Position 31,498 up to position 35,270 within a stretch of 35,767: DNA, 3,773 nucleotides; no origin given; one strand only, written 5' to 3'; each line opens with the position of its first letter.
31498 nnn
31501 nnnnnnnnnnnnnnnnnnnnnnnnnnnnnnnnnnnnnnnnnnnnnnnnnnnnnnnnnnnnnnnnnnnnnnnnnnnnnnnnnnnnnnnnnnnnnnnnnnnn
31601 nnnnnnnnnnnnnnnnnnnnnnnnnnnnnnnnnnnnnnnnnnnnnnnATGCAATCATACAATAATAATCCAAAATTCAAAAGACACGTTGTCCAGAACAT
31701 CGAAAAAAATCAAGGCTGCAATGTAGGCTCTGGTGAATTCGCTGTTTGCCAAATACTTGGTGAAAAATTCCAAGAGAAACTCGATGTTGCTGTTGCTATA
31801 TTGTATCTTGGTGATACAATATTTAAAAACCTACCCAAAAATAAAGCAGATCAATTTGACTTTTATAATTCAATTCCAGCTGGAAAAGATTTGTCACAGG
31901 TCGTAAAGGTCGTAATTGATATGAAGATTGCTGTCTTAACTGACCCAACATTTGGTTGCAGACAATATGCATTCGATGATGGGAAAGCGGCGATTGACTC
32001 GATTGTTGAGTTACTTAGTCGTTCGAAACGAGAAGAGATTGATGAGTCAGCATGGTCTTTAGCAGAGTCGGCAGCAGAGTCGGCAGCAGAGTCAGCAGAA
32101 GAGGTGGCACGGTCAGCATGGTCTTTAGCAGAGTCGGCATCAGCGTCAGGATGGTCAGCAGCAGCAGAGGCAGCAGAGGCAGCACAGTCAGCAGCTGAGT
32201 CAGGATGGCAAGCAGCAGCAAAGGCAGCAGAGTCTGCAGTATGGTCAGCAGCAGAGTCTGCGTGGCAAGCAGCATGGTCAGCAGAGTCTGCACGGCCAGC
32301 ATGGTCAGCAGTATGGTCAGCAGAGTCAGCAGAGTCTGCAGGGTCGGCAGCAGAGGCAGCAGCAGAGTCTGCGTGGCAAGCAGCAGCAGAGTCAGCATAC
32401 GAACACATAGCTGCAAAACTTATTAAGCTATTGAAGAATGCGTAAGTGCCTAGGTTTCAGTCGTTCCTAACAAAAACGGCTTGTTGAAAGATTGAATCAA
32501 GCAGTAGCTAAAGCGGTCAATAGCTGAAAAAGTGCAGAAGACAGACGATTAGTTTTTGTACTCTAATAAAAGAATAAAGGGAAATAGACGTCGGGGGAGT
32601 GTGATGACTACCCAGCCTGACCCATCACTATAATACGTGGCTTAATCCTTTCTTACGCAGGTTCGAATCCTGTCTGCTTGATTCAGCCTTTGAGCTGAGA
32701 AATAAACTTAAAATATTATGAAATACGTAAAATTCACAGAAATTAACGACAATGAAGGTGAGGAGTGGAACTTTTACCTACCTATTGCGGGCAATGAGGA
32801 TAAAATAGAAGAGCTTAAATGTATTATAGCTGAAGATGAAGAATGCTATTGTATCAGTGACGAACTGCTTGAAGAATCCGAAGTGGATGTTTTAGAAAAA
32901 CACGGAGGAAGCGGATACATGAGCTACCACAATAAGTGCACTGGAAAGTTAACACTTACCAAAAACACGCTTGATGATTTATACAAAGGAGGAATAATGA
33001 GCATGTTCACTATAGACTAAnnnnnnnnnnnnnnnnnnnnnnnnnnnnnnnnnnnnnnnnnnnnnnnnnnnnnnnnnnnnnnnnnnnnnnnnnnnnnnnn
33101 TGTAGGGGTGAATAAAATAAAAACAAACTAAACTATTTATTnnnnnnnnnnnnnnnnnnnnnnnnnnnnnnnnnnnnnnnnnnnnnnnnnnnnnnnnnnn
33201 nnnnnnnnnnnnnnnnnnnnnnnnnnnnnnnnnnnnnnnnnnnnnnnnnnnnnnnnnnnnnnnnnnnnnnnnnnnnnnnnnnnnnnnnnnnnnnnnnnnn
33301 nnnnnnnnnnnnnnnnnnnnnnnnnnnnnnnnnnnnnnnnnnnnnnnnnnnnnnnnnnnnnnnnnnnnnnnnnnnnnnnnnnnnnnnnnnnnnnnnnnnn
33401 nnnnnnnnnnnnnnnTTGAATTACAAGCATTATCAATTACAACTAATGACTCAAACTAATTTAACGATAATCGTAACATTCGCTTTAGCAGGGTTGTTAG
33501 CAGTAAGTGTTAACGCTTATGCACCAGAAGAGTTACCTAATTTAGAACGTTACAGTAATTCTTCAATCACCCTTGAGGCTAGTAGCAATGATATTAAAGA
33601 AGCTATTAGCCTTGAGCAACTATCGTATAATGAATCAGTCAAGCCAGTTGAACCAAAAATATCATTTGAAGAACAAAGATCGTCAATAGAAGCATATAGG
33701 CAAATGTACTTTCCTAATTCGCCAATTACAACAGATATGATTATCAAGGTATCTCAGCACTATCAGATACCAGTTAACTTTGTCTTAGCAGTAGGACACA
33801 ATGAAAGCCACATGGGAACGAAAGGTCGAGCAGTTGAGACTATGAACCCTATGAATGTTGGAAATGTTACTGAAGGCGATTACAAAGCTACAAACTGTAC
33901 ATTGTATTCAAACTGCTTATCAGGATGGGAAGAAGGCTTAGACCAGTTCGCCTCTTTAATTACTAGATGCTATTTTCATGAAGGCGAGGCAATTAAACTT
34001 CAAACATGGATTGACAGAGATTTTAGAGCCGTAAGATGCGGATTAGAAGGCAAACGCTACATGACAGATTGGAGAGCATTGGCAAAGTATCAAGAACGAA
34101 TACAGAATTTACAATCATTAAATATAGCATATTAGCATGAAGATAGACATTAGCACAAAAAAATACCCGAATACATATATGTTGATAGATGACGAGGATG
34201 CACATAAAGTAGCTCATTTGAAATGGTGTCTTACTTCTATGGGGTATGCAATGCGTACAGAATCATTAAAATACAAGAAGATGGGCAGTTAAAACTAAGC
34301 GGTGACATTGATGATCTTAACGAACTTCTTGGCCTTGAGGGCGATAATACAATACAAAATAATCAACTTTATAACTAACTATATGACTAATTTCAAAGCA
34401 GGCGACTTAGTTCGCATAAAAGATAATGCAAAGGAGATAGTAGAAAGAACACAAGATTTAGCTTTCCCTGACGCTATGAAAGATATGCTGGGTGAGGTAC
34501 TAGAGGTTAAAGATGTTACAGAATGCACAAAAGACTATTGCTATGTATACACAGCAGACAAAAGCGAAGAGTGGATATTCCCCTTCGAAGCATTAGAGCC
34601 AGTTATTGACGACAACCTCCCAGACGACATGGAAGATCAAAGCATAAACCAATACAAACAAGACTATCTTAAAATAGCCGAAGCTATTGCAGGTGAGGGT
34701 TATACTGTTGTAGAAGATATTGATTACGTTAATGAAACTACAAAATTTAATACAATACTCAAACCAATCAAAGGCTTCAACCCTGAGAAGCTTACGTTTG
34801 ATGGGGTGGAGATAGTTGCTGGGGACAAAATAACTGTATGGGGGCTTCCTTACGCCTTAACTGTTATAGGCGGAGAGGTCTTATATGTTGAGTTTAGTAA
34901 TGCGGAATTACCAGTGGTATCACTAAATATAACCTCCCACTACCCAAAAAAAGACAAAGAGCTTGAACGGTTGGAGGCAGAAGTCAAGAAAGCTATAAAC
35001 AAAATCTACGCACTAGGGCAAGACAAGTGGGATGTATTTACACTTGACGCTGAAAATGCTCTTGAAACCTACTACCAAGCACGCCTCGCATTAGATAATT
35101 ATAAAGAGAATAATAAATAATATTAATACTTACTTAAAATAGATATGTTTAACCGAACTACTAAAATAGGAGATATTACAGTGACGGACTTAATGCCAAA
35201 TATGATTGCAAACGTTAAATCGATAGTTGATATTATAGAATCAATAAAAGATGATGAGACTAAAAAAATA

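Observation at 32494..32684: tRNA-like RNA with tmRNA-like topology: canonical acceptor, D and T arms around a ~110-nt insert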

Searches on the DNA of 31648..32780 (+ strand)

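Call 4: search_rna_families(source=window, start=32400, end=32780, threshold=evalue, max_evalue=10, show_alignments=6)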
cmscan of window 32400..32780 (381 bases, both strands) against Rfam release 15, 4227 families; matches with E-value up to 10: 4.
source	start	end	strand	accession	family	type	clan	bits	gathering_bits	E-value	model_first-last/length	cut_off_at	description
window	32650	32746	+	RF04345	Plastid-rps12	Cis-reg;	-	21.6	78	1.4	1-97/97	no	Plastid-rps12 3UTR RNA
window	32642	32680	-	RF04351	Plastid-psbl-rps4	Cis-reg;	-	14.3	68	3.2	1-53/53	no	Plastid-psbl-rps4 3UTR RNA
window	32454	32498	+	RF01153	sn3060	Gene; snRNA; snoRNA; CD-box;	-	13.4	45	7.5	1-67/67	no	Small nucleolar RNA sn3060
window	32414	32495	+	RF01761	wcaG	Cis-reg;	-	12.3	42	9.7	1-98/98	no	wcaG RNA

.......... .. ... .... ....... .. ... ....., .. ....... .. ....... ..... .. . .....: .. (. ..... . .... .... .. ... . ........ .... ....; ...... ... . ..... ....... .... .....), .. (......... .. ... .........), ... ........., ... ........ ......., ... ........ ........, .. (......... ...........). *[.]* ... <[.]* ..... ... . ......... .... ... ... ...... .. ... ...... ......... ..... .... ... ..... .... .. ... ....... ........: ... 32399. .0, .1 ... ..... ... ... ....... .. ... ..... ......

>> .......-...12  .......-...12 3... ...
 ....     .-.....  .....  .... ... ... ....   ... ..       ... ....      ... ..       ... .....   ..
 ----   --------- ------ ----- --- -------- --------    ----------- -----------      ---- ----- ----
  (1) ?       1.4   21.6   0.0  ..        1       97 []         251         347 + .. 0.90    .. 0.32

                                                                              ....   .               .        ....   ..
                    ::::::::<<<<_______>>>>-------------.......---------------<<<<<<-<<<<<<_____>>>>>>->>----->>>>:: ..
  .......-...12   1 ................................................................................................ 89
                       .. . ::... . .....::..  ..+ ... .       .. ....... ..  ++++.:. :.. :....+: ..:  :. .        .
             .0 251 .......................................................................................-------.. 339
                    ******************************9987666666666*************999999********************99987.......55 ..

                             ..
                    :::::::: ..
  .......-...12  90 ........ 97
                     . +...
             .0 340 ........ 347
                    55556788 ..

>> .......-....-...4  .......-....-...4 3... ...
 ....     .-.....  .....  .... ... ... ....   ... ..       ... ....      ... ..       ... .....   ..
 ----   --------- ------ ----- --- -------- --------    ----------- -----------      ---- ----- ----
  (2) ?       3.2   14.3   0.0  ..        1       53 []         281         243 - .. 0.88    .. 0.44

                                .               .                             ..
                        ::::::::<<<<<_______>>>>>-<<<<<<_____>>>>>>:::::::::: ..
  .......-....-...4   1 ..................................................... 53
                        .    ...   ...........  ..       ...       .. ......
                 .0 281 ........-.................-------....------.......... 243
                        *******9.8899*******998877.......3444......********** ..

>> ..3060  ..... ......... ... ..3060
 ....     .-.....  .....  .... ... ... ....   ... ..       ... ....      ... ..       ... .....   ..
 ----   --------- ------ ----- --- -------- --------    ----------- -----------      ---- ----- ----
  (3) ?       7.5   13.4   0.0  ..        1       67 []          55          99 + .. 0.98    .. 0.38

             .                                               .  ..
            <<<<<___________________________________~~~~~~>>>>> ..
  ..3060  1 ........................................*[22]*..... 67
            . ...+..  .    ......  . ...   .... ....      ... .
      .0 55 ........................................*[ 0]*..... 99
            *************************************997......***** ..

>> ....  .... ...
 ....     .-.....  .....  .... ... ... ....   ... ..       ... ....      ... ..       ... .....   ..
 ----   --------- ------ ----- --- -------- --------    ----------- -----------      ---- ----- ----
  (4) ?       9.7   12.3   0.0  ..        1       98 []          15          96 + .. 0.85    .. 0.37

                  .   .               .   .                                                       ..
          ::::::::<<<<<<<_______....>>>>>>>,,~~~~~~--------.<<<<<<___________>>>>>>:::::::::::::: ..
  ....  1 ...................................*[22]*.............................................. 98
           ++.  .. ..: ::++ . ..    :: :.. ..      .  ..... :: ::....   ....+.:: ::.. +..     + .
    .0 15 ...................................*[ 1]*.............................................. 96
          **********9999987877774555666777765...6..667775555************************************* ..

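Call 7: search_dna_similar(query=window:32440-32720:+, collection=phages, mode=distant, max_rows=40, max_evalue=0.01)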
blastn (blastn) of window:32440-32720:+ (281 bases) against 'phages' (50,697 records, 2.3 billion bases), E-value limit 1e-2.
No match.

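Call 42: search_dna_similar(query=window:32526-32656:+, collection=phages, mode=distant, max_rows=30, max_evalue=10)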
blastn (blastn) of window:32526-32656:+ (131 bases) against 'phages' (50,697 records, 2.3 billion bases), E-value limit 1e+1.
Records with a match: 6; places in all: 6; records where one place covers at least 80% of the query: 0.
Best place of each record, by identity: 90-95% 3; 80-90% 3.
By first word of the organism name: Prochlorococcus 2; Acinetobacter 2; Staphylococcus 1; Limnohabitans 1.
By host as written in the record: Prochlorococcus sp. MED4 2; - 2; Staphylococcus capitis 1; Limnohabitans sp. DCL3 1.
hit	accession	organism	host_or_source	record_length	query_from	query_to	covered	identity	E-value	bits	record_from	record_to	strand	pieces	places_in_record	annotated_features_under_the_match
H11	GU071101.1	Prochlorococcus phage P-HM1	Prochlorococcus sp. MED4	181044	42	71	23%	87.1%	5e+0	36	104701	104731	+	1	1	gp17: terminase DNA packaging enzyme large subunit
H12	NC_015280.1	Prochlorococcus phage P-HM1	Prochlorococcus sp. MED4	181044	42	71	23%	87.1%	5e+0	36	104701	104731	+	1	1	gp17: terminase large subunit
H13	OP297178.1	Staphylococcus phage vB_ScaM-V1SC04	Staphylococcus capitis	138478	34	61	21%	89.3%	1e+0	38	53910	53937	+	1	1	none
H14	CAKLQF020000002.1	Acinetobacter phage MD-2021a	not known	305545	36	60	19%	92.3%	5e+0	36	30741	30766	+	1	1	flr: flavin reductase-like protein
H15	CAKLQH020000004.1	Acinetobacter phage MD-2021a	not known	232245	36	60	19%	92.3%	5e+0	36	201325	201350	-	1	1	flr: flavin reductase-like protein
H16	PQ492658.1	Limnohabitans phage DC31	Limnohabitans sp. DCL3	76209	20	44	19%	92.0%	1e+0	37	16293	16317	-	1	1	hypothetical protein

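Call 84: search_rna_families(source=L109, start=2600, end=2860, threshold=evalue, max_evalue=5)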
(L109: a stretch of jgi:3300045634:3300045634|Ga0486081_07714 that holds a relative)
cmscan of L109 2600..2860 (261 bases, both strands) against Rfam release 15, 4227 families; matches with E-value up to 5: 3.
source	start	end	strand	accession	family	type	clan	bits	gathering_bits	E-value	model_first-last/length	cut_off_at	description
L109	2664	2797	-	RF00908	MIR529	Gene; miRNA;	-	19.8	75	0.031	1-131/131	no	MIR529 microRNA precursor family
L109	2727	2827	+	RF01661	ceN92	Gene; snRNA; snoRNA; HACA-box;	-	16.4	50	4.1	1-126/126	no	Caenorhabditis snoRNA ceN92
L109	2608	2805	+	RF02034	IMES-1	Gene;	-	13.5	81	1.1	1-191/191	no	IMES-1 RNA motif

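Call 85: search_rna_families(source=L131, start=3700, end=3990, threshold=evalue, max_evalue=5)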
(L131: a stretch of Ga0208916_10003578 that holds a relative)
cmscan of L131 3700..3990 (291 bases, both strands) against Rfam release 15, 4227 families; matches with E-value up to 5: 0.
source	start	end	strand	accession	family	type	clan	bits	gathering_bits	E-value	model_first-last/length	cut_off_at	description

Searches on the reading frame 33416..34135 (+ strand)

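Call 93: search_protein_families(library=phrogs, proteins=[window:33416-34135:+], max_evalue=0.001)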
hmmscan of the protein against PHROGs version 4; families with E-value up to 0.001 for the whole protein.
window:33416-34135:+ (239 aa): 0 families

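Call 94: search_protein_families(library=pfam, proteins=[window:33416-34135:+], max_evalue=0.01)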
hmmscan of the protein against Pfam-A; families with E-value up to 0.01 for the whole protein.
window:33416-34135:+ (239 aa): 1 family
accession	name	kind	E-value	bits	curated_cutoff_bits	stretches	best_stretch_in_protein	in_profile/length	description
PF01832.25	Glucosaminidase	-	0.00034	21.7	30.2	1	108-236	3-103/123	Mannosyl-glycoprotein endo-beta-N-acetylglucosaminidase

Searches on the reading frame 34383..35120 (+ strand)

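Call 93: search_protein_families(library=phrogs, proteins=[window:34383-35120:+], max_evalue=0.001)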
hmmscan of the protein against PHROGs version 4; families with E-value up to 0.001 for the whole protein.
window:34383-35120:+ (245 aa): 0 families

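Call 94: search_protein_families(library=pfam, proteins=[window:34383-35120:+], max_evalue=0.01)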
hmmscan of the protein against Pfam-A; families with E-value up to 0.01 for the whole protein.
window:34383-35120:+ (245 aa): 1 family
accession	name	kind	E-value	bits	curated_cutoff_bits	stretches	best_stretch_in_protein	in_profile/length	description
PF21408.2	MTR4-like_stalk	-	0.0083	16.8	24.2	1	187-242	17-57/64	Exosome RNA helicase MTR4-like, stalk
